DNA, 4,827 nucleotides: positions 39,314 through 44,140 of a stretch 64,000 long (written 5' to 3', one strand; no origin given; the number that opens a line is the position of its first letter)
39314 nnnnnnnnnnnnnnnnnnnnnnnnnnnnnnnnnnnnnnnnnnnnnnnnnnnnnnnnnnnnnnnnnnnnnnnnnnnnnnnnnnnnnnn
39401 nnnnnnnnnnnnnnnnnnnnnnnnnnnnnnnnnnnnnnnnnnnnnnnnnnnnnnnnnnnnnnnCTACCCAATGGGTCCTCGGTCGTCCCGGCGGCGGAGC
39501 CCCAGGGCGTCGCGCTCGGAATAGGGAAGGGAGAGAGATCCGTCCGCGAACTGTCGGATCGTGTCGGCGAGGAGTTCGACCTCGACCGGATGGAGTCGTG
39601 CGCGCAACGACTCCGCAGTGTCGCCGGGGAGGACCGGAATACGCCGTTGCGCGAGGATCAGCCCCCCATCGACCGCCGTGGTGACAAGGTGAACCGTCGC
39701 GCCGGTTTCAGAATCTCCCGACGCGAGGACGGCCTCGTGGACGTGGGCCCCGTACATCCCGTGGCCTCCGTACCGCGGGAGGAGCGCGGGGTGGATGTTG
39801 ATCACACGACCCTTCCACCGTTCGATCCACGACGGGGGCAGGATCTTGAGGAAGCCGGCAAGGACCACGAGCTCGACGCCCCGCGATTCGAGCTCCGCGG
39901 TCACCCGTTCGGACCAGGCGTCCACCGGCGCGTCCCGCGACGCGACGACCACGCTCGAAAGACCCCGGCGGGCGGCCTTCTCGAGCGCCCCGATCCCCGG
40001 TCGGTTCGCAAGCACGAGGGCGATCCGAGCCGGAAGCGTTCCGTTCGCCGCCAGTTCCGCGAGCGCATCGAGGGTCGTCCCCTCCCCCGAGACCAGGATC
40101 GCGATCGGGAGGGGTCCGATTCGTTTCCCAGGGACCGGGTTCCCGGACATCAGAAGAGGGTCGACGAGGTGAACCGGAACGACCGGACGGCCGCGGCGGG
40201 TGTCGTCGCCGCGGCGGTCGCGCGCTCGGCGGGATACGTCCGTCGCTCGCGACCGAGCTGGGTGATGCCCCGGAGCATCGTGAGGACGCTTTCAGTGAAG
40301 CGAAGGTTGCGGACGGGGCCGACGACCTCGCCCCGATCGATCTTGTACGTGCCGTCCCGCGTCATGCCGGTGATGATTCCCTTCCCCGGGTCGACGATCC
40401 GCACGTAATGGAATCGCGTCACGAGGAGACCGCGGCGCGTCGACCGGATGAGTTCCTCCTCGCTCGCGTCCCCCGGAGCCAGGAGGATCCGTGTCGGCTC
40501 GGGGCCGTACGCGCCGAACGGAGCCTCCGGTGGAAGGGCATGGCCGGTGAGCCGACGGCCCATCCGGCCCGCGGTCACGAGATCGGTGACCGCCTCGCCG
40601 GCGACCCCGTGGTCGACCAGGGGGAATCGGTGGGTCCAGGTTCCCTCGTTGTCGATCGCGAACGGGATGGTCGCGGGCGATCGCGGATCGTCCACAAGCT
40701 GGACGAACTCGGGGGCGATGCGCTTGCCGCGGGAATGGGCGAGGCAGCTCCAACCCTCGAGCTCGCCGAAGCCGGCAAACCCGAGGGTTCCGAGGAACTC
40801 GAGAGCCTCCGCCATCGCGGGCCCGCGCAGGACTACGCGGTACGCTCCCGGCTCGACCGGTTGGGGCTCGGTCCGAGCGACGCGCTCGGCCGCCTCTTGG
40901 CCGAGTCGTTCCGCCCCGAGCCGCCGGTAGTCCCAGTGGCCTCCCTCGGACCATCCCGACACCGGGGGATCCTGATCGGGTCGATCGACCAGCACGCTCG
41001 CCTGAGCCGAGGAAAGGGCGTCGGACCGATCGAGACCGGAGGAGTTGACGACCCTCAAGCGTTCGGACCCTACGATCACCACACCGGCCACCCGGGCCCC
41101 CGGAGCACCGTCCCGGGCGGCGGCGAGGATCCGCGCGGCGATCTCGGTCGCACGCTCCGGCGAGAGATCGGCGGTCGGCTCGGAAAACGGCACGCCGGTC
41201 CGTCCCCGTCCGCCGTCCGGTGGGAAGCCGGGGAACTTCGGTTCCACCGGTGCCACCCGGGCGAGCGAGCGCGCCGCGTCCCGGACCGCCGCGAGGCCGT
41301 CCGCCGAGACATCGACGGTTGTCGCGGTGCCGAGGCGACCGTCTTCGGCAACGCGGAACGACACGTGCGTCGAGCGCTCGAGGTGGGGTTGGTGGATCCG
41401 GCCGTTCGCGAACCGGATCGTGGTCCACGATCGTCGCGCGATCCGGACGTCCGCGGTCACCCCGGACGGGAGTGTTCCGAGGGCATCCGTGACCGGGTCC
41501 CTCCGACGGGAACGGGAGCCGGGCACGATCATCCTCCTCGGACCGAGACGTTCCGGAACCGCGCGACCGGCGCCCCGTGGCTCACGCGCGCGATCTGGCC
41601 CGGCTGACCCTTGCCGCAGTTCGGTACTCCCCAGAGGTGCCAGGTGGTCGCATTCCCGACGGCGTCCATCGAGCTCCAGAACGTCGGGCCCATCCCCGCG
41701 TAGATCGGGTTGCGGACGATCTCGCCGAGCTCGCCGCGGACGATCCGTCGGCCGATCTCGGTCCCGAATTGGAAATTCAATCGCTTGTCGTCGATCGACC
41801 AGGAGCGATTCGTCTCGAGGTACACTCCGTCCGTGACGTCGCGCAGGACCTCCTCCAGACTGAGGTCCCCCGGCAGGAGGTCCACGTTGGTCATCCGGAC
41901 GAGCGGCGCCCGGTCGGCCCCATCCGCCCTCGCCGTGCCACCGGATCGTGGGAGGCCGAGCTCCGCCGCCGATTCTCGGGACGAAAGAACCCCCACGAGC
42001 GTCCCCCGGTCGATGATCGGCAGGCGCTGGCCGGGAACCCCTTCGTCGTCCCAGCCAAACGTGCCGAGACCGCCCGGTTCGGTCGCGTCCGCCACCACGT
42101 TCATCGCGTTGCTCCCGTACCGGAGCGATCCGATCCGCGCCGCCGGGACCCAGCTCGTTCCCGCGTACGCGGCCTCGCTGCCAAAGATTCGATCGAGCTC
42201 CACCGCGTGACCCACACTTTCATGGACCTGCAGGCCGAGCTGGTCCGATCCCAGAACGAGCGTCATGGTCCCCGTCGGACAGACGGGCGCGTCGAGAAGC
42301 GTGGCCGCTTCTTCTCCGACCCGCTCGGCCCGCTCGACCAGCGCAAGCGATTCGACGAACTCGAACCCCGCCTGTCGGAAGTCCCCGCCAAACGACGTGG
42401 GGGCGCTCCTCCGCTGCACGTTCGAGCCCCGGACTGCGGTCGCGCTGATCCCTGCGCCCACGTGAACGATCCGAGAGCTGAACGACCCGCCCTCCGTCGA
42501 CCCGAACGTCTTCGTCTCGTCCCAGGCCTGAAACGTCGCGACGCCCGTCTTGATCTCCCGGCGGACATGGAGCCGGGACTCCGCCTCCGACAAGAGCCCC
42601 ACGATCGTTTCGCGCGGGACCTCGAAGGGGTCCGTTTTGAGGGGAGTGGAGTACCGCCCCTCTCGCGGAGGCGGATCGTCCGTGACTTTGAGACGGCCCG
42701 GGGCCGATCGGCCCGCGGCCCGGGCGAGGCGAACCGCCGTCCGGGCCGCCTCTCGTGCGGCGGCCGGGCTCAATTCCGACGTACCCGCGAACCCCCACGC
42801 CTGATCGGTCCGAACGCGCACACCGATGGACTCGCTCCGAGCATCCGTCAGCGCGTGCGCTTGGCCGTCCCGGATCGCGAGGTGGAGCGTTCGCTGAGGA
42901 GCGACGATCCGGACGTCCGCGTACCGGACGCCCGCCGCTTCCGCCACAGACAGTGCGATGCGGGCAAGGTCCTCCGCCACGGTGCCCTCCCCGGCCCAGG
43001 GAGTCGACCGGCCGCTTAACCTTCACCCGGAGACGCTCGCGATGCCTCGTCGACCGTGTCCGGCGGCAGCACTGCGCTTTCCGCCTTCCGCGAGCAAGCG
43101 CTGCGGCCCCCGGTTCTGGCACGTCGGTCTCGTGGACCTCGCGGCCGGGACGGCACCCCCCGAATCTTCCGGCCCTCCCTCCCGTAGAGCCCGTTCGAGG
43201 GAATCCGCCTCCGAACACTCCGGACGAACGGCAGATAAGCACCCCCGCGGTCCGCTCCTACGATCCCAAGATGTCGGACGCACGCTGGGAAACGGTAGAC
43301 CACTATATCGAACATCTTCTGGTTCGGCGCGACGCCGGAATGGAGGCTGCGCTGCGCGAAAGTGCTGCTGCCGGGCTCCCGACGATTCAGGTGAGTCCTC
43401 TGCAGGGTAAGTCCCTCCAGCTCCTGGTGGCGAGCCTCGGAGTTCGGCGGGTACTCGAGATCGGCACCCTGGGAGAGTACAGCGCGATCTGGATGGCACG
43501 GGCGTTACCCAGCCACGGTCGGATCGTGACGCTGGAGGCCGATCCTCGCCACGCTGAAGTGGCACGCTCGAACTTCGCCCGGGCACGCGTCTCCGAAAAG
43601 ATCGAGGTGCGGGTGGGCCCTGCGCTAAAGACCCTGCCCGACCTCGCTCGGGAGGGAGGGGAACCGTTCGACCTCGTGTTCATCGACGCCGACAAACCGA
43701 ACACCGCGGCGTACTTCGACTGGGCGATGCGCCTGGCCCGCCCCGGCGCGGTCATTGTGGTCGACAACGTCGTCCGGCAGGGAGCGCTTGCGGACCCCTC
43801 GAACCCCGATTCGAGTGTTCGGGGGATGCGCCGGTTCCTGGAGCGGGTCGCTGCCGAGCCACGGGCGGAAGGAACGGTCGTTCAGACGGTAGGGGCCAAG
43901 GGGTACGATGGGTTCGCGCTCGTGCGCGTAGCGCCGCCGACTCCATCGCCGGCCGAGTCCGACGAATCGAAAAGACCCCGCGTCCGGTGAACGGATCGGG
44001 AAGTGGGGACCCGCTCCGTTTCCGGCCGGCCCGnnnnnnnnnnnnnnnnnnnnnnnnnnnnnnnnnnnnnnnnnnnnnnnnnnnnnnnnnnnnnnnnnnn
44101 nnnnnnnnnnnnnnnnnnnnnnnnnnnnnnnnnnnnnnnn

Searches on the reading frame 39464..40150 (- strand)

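Call 32: search_protein_families(library=pfam, proteins=[window:39464-40150:-], max_evalue=0.0001)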
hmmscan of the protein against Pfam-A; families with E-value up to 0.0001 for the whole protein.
window:39464-40150:- (228 aa): 1 family
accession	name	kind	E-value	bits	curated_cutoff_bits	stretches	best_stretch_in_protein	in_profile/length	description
PF00551.24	Formyl_trans_N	-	2.4e-42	145.1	26.1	1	16-197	3-180/181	Formyl transferase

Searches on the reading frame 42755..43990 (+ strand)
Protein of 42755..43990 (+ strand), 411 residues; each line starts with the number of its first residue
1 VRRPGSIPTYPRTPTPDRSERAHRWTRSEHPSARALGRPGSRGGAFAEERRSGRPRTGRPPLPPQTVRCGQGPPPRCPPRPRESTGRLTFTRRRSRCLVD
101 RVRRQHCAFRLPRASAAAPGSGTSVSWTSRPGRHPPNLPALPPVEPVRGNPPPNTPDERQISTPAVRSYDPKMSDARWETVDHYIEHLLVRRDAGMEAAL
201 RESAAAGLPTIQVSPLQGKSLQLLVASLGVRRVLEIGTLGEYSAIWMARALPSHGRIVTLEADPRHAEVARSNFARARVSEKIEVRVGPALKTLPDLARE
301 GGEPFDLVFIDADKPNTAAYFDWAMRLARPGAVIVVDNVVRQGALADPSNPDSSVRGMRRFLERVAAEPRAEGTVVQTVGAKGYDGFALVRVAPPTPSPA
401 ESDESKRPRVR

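Call 32: search_protein_families(library=pfam, proteins=[window:42755-43990:+], max_evalue=0.0001)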
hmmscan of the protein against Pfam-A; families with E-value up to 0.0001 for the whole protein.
window:42755-43990:+ (411 aa): 3 families
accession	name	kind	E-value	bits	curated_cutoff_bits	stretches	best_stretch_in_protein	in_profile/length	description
PF01596.23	Methyltransf_3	-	8.7e-40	136.6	22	1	201-389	16-200/204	O-methyltransferase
PF13578.12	Methyltransf_24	-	6.7e-15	56.3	26.3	1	234-339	1-105/105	Methyltransferase domain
PF13847.12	Methyltransf_31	-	9.1e-05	22.6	27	0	232-347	6-120/145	Methyltransferase domain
